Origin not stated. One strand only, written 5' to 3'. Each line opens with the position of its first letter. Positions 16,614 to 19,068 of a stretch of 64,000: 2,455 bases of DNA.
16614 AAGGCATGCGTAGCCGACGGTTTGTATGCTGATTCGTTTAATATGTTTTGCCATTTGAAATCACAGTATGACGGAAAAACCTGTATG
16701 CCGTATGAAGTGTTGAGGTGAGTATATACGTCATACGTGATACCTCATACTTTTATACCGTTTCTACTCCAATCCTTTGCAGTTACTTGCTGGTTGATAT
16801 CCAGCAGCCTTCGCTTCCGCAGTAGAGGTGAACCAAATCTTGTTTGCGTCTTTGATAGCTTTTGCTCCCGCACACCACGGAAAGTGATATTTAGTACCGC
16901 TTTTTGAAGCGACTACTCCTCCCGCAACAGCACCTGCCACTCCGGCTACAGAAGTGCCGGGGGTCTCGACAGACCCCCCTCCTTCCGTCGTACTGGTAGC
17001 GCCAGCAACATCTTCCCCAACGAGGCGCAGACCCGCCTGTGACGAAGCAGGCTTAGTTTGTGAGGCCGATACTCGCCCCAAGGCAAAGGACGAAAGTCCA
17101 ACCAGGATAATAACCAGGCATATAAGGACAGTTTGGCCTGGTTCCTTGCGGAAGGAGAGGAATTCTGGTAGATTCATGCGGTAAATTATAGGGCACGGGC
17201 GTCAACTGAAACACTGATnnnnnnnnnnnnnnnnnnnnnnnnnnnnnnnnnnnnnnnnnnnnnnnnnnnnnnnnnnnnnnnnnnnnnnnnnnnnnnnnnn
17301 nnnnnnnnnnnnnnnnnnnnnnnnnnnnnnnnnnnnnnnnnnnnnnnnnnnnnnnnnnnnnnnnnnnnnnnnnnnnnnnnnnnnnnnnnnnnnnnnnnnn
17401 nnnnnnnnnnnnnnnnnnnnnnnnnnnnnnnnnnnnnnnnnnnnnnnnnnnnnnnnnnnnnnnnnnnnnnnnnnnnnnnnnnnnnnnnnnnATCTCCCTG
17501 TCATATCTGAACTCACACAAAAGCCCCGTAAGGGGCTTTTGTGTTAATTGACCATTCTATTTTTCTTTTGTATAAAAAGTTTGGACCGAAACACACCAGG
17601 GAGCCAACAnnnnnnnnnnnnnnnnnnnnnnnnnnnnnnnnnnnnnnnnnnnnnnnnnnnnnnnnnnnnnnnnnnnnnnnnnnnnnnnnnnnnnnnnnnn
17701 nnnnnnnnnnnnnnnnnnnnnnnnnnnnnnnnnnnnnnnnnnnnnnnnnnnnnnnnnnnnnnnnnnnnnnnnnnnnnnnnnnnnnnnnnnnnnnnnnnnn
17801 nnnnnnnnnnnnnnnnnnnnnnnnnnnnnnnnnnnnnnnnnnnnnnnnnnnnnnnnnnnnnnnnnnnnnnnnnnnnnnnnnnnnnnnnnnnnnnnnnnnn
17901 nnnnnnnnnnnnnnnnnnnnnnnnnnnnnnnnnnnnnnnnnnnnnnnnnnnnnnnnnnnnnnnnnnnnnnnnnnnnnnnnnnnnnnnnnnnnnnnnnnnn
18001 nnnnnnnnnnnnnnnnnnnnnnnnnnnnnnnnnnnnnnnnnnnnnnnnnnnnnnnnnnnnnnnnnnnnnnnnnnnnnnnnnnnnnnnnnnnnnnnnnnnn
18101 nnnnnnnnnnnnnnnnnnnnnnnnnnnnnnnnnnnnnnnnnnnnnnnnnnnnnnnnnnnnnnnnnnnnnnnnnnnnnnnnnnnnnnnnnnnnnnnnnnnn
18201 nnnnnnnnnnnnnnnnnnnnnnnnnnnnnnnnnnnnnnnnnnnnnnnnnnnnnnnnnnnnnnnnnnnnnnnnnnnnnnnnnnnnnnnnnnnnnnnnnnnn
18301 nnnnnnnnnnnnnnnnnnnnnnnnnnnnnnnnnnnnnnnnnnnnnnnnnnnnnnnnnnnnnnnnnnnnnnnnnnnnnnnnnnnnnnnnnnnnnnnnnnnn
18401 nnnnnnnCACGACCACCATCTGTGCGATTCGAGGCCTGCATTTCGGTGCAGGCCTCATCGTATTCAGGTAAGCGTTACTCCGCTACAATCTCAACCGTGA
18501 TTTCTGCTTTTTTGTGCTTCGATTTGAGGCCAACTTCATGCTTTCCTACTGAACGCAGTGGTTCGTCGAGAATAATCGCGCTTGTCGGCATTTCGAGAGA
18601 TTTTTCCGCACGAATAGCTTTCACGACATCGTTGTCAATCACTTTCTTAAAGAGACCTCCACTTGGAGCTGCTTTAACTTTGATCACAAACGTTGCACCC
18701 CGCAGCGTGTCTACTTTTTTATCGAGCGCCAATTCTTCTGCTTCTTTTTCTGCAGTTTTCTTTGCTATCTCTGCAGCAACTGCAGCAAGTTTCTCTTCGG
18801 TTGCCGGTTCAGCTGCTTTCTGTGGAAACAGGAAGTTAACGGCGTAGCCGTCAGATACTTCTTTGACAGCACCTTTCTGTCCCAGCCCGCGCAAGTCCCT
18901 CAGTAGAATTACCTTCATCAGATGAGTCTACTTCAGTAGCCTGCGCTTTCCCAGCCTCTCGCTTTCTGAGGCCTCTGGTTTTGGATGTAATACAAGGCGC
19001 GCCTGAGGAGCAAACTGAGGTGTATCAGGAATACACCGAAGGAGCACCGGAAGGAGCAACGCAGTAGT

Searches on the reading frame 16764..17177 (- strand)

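Call 35: search_protein_families(library=pfam, proteins=[window:16764-17177:-], max_evalue=0.01)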
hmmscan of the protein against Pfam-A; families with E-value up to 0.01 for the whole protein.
window:16764-17177:- (137 aa): 1 family
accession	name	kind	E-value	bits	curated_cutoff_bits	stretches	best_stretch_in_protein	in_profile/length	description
PF02805.21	Ada_Zn_binding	-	0.0023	18.3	23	1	88-134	18-63/65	Metal binding domain of Ada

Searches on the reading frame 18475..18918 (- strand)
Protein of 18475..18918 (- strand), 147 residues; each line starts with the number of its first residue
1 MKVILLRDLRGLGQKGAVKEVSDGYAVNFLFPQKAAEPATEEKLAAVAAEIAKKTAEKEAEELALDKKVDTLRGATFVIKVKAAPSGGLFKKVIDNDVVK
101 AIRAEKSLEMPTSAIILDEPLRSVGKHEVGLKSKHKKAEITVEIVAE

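Call 35: search_protein_families(library=pfam, proteins=[window:18475-18918:-], max_evalue=0.01)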
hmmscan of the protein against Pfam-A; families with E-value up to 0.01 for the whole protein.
window:18475-18918:- (147 aa): 2 families
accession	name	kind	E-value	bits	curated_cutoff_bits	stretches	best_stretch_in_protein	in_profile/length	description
PF01281.25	Ribosomal_L9_N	-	3.3e-20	71.8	20.7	1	1-46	1-46/47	Ribosomal protein L9, N-terminal domain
PF03948.19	Ribosomal_L9_C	-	1.9e-09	38.3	23.2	1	70-146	8-86/86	Ribosomal protein L9, C-terminal domain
